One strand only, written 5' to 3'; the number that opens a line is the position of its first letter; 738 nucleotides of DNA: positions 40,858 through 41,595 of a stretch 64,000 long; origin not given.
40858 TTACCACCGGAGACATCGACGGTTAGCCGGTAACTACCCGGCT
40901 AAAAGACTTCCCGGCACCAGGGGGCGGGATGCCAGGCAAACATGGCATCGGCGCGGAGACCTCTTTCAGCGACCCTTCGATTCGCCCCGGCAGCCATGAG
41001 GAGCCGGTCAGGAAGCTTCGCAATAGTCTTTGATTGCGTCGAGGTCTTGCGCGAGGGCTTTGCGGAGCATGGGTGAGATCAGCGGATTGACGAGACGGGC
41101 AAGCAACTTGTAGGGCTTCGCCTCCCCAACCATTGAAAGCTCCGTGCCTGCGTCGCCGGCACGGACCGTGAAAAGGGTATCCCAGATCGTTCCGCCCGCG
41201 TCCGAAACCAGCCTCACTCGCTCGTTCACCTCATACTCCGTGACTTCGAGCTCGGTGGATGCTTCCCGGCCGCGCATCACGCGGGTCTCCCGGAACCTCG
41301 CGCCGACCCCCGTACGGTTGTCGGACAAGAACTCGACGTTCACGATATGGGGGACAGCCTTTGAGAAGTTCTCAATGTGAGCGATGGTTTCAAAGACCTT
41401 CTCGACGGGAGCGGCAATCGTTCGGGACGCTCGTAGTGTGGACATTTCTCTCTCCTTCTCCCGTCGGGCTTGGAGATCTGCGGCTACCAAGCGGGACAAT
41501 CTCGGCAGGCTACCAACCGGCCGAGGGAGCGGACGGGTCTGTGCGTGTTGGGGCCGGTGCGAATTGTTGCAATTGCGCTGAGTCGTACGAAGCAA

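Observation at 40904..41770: ~98-bp direct repeat flanking a single SRPBCC gene; one copy is a decayed duplicate of the 3' end of the Eis-like GNAT gene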

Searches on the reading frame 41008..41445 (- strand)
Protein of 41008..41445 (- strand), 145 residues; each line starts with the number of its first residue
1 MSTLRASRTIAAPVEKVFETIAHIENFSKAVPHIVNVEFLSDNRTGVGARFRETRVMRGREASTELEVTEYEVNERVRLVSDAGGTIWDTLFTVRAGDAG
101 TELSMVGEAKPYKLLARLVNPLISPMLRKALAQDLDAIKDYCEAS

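Call 6: search_protein_families(library=pfam, proteins=[window:41008-41445:-])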
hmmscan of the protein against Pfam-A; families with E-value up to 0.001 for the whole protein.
window:41008-41445:- (145 aa): 3 families
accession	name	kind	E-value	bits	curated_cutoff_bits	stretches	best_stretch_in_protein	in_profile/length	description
PF10604.15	Polyketide_cyc2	-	1.2e-14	55.2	27.4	1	3-143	3-142/142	Polyketide cyclase / dehydrase and lipid transport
PF03364.25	Polyketide_cyc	-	1.2e-05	25.9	23.4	1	10-75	1-63/126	Polyketide cyclase / dehydrase and lipid transport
PF06240.19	COXG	-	0.00097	19.3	22.2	0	9-139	4-136/140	Carbon monoxide dehydrogenase subunit G (CoxG)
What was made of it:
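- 41008..41445 (-): SRPBCC (Polyketide_cyc2) gene, 145 aa: the cargo. Pfam E 1.2e-14 (call 6).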

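Call 8: find_encoding_contigs(protein=window:41008-41445:-, flank=6000, max_places=10)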
Protein window:41008-41445:- (145 aa): no gene with exactly this product is on record in the collection.

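Call 18: find_homologous_proteins(query=window:41008-41445:-)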
Query window:41008-41445:- (145 aa): 1354 proteins with E <= 0.001 among 1393 candidates; the best 120 are listed.
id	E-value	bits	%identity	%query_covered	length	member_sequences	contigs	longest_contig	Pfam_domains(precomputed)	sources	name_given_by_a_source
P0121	6.9e-85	300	97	100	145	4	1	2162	PF10604.16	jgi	jgi:uncharacterized membrane protein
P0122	1.1e-60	221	69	99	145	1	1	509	PF03364.26,PF10604.16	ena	-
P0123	2.9e-60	220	72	99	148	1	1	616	PF10604.16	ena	-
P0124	3.8e-60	220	70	99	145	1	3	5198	PF03364.26,PF10604.16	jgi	jgi:uncharacterized membrane protein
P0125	3.9e-60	220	69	99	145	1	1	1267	PF03364.26,PF10604.16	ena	-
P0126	1.4e-59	218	69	99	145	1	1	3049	PF03364.26,PF10604.16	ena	-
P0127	1.4e-59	218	69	99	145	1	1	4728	PF03364.26,PF10604.16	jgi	jgi:ribosome-associated toxin RatA of RatAB toxin-antitoxin module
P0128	4.7e-59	216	69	99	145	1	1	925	PF03364.26,PF10604.16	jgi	jgi:uncharacterized membrane protein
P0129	6.9e-59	216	69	99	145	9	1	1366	PF03364.26,PF10604.16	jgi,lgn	jgi:carbon monoxide dehydrogenase subunit G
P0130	1.3e-58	215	69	99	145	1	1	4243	PF03364.26,PF10604.16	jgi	jgi:uncharacterized membrane protein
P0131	3.3e-58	213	67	99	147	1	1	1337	PF03364.26,PF10604.16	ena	-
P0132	3.9e-57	210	67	100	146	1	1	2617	PF03364.26,PF10604.16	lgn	-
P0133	1.9e-56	208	63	100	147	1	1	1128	PF03364.26,PF10604.16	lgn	-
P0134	2.4e-56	207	63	100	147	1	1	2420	PF03364.26,PF10604.16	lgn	-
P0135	3.2e-56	207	69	99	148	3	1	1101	PF03364.26,PF10604.16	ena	-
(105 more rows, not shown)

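Call 19: find_encoding_contigs(protein=P0121, flank=8000, max_places=10)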
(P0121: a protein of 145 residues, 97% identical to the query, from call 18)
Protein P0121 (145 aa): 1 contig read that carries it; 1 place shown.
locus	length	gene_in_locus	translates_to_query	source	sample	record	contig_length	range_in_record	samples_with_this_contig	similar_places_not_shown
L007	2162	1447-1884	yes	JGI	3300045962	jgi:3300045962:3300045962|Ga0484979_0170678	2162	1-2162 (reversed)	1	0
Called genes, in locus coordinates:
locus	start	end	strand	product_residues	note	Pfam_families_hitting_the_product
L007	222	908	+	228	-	PF17668:Acetyltransf_17, PF13530:SCP2_2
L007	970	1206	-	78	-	-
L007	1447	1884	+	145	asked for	PF10604:Polyketide_cyc2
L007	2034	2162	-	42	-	?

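Call 23: find_related_loci(query=window:41008-41445:-, collection=metagenome_contigs, flank=6000)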
Query window:41008-41445:- (145 aa) in metagenome_contigs; peptide patterns used: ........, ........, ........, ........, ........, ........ (x = any residue, [..] = any of these).
240 stretches matched a pattern; 43 encode a relative of the query (tblastn E <= 1e-3); 43 distinct loci.
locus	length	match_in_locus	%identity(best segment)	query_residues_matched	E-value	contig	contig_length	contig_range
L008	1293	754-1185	69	1-144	8e-71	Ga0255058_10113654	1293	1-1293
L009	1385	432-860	66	1-143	1e-65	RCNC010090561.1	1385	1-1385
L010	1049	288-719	68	1-143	4e-66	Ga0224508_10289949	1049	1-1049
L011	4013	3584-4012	64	1-143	4e-60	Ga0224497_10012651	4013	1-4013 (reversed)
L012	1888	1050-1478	64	1-143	1e-61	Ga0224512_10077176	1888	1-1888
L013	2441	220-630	62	8-144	2e-60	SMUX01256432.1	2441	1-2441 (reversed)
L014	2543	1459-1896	60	1-145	3e-60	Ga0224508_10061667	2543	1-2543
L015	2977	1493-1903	61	8-144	4e-59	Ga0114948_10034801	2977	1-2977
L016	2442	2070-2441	70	1-124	8e-58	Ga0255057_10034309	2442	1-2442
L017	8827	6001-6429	61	1-143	1e-56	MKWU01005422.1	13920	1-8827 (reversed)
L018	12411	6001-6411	61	7-143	2e-55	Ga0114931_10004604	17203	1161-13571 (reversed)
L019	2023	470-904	57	1-145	2e-55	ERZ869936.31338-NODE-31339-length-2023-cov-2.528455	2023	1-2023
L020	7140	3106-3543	58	1-144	8e-54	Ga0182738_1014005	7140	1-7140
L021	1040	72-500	58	1-143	2e-56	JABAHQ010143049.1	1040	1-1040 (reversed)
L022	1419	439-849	52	8-144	1e-54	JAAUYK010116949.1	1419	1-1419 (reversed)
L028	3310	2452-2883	54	1-144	1e-52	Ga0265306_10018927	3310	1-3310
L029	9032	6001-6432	54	1-144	1e-52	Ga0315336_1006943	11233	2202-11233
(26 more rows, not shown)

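Call 24: find_related_loci(query=window:41008-41445:-, collection=genome_contigs, flank=6000)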
Query window:41008-41445:- (145 aa) in genome_contigs; peptide patterns used: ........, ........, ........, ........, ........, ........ (x = any residue, [..] = any of these).
208 stretches matched a pattern; 90 encode a relative of the query (tblastn E <= 1e-3); the best 80 are kept; 80 distinct loci.
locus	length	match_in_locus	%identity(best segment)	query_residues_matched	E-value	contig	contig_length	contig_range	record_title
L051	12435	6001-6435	62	1-145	1e-61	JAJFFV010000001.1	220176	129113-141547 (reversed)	MAG: Parvularculaceae bacterium isolate OFTM378 OFTM378_0, whole genome shotgun sequence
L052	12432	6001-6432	63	1-144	1e-61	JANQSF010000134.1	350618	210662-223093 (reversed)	MAG: Phycisphaeraceae bacterium isolate IP29b_bin.9 k99_3143115, whole genome shotgun sequence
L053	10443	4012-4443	64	1-144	8e-61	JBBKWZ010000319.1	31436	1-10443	MAG: Rubricoccaceae bacterium isolate metabat_bins.225 k119_2932088, whole genome shotgun sequence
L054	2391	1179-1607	63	1-143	1e-61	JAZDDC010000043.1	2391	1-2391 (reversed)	MAG: Gemmatimonadota bacterium isolate LQ971M_Bin_17 LQ971M_Bin_17_scaffold_43, whole genome shotgun sequence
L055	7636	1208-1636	62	1-143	1e-60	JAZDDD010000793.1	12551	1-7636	MAG: Gemmatimonadota bacterium isolate TC87O_Bin_23 TC87O_Bin_23_scaffold_793, whole genome shotgun sequence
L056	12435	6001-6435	62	1-145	5e-60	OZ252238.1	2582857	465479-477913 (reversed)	MAG: Dehalococcoidia bacterium isolate 3b585892-57e4-4bd8-ad59-b8128180b5a5 genome assembly, chromosome: 1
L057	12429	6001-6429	62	1-143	9e-59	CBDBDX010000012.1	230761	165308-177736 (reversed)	MAG: Dehalococcoidia bacterium isolate 8c92cfc9-c77a-474a-8f27-b3407ac38a87 genome assembly, contig: contig_12, whole ge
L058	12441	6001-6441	66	1-145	1e-58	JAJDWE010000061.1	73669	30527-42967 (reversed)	MAG: Gemmatimonadetes bacterium isolate jk18x22bins.97 k141_161252, whole genome shotgun sequence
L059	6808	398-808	61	8-144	2e-58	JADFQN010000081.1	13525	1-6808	MAG: Bacteroidetes bacterium isolate B7T1B5 B7T1B5_NODE4998, whole genome shotgun sequence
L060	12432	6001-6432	62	1-144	5e-58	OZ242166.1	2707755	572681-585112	MAG: Dehalococcoidia bacterium isolate be122cbf-eca0-411e-9aa7-55becfc1bdda genome assembly, chromosome: 1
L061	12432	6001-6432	61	1-144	4e-58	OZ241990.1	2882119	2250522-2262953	MAG: Dehalococcoidia bacterium isolate d9b70d22-ccba-4877-9798-0c06ee0d6e53 genome assembly, chromosome: 1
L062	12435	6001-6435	61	1-144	9e-58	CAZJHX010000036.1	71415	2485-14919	MAG TPA_asm: uncultured Myxococcales bacterium isolate binchicken_co141_27 genome assembly, contig: NODE_1458_length_714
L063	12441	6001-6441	66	1-145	2e-57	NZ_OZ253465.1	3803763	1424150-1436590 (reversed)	MAG: Candidatus Palauibacter sp. isolate 5c81fbdf-9277-4adf-92a3-ac9ea19f79ba chromosome 1, complete sequence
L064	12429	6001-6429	62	1-143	6e-57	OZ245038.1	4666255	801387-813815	MAG: Longimicrobiales bacterium isolate 807038de-aefe-471d-ae67-543ac60dfc04 genome assembly, chromosome: 1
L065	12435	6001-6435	62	1-145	9e-57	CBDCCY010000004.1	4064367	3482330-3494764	MAG: Vicinamibacterales bacterium isolate 30d25617-1a2a-4ddc-b9f5-a158cac5d056 genome assembly, contig: contig_4, whole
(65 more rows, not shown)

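Call 30: search_protein_families(library=pfam, proteins=[L028:377-1093:+, L028:1159-1569:+, L028:2864-3262:-, L029:3818-5962:-, L029:6549-7331:+, L029:7494-7850:+, L029:7984-8445:+, L020:1346-2515:-, L020:4227-4754:-, L020:4770-6752:-])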
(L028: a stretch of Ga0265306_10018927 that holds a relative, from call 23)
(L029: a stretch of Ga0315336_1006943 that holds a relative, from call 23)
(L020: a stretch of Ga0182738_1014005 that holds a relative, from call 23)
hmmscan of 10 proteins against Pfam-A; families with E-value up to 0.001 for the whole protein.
L028:377-1093:+ (238 aa): 0 families

L028:1159-1569:+ (136 aa): 0 families

L028:2864-3262:- (132 aa): 0 families

L029:3818-5962:- (714 aa): 2 families
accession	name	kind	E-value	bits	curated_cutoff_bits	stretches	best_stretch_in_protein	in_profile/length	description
PF03372.29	Exo_endo_phos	-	1.3e-19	71.3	24.5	1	483-700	2-225/225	Endonuclease/Exonuclease/phosphatase family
PF13385.13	Laminin_G_3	-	2.9e-09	37.7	27.6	1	186-315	13-125/151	Concanavalin A-like lectin/glucanases superfamily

L029:6549-7331:+ (260 aa): 2 families
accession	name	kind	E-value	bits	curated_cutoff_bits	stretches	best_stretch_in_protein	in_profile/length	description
PF18029.7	Glyoxalase_6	-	1.1e-14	55.4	23.6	2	18-119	5-105/106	Glyoxalase-like domain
PF00903.31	Glyoxalase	-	7.4e-11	42.9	20.6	1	140-255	1-119/121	Glyoxalase/Bleomycin resistance protein/Dioxygenase superfamily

L029:7494-7850:+ (118 aa): 1 family
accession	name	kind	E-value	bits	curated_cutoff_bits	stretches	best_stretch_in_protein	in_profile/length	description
PF07237.17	DUF1428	-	5.9e-32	110.4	27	1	3-100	1-96/102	Protein of unknown function (DUF1428)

L029:7984-8445:+ (153 aa): 1 family
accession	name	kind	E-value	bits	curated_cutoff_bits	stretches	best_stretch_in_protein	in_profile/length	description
PF08327.17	AHSA1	-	1.8e-13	51.3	22.1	1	16-149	2-125/125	Activator of Hsp90 ATPase homolog 1-like protein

L020:1346-2515:- (389 aa): 0 families

L020:4227-4754:- (175 aa): 1 family
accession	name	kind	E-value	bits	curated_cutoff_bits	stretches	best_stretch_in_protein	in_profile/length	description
PF14864.11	Alkyl_sulf_C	-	7.4e-05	23.4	27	1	94-169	33-106/125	Alkyl sulfatase C-terminal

L020:4770-6752:- (660 aa): 5 families
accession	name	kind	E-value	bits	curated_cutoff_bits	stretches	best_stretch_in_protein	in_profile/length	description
PF14863.12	Alkyl_sulf_dimr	-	6.4e-66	221.4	26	1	390-528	1-139/139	Alkyl sulfatase dimerisation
PF14864.11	Alkyl_sulf_C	-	5.9e-48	162.7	27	1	537-660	2-125/125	Alkyl sulfatase C-terminal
PF00753.33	Lactamase_B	-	6.4e-18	65.8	22.7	1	130-353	4-196/196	Metallo-beta-lactamase superfamily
PF02036.22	SCP2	-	5.8e-08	33.4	21.3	1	571-649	24-101/101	SCP-2 sterol transfer family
PF12706.13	Lactamase_B_2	-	6.9e-06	26.2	27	1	166-216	24-73/200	Beta-lactamase superfamily domain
